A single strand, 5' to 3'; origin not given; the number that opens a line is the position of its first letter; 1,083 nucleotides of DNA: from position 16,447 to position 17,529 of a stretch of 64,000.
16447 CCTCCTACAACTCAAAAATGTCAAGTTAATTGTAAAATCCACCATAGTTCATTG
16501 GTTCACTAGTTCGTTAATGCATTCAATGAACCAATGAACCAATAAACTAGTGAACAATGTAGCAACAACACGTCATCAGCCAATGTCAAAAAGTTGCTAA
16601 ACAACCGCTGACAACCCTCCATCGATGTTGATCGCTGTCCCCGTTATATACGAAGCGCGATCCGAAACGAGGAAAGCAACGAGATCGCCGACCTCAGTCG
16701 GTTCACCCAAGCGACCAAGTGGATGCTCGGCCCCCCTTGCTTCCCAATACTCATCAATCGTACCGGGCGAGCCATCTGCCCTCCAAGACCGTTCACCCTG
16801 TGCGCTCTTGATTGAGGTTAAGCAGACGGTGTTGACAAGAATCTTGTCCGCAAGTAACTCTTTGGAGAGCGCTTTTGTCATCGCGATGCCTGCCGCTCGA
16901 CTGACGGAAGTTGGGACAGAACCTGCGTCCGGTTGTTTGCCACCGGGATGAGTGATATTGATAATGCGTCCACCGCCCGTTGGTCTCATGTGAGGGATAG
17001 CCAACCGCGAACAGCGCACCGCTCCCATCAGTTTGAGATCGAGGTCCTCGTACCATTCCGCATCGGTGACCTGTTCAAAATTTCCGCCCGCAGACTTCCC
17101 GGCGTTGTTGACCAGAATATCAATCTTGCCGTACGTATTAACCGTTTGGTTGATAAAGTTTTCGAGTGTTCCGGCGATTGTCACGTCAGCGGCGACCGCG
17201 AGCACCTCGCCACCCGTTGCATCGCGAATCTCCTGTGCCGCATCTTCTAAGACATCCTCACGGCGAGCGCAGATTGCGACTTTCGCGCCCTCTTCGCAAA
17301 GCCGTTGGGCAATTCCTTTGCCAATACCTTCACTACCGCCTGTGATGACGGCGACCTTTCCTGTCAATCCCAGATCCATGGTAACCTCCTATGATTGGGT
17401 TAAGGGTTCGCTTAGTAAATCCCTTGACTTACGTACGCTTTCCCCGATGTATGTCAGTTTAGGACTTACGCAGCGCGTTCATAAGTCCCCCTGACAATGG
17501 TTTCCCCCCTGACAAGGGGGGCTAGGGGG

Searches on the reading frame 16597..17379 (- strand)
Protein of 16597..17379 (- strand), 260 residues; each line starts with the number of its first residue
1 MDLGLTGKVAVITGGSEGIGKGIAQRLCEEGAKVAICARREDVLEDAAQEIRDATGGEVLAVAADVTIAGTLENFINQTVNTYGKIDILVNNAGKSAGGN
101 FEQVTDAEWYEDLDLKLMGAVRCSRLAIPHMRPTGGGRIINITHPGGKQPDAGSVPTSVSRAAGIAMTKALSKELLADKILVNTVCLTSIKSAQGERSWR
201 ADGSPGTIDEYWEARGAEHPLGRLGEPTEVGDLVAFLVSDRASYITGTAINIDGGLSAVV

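Call 12: find_encoding_contigs(protein=window:16597-17379:-, flank=10000, max_places=4)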
Protein window:16597-17379:- (260 aa): 6 contigs read that carry it; 4 places shown.
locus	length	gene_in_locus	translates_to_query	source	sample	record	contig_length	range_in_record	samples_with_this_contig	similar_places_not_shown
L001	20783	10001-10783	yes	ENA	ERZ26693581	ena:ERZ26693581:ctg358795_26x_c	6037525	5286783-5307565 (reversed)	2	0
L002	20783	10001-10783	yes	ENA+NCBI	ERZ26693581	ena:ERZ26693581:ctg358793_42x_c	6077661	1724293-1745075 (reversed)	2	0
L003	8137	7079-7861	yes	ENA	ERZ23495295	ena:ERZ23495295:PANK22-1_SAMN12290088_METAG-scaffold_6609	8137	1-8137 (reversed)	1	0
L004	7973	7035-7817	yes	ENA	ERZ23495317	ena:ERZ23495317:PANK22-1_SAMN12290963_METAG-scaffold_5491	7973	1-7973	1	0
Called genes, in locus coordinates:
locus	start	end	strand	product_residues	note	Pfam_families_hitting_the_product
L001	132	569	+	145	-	-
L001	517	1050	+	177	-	PF12762:DDE_Tnp_IS1595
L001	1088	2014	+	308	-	PF01557:FAA_hydrolase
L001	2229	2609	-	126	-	-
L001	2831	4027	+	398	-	-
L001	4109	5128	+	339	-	PF01844:HNH, PF13371:TPR_9 (faint), PF13181:TPR_8 (faint), PF13414:TPR_11 (weak), PF00515:TPR_1, PF07719:TPR_2 (weak), PF13414:TPR_11, PF13424:TPR_12 (weak), +6 more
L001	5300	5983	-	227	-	PF00230:MIP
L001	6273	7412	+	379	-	PF02746:MR_MLE_N, PF13378:MR_MLE_C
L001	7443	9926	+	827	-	PF03190:Thioredox_DsbH, PF13098:Thioredoxin_2 (faint), PF13899:Thioredoxin_7, PF03663:Glyco_hydro_76 (weak), PF11412:DsbD_N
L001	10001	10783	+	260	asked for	PF00106:adh_short, PF08659:KR, PF13561:adh_short_C2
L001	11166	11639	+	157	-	PF01797:Y1_Tnp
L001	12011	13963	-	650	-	-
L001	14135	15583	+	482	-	-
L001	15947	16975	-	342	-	PF26363:Phospholipase-like, PF11187:Mbeg1-like (weak)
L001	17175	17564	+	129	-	-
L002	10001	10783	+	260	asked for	PF00106:adh_short, PF08659:KR, PF13561:adh_short_C2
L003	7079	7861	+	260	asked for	PF00106:adh_short, PF08659:KR, PF13561:adh_short_C2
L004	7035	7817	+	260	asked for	PF00106:adh_short, PF08659:KR, PF13561:adh_short_C2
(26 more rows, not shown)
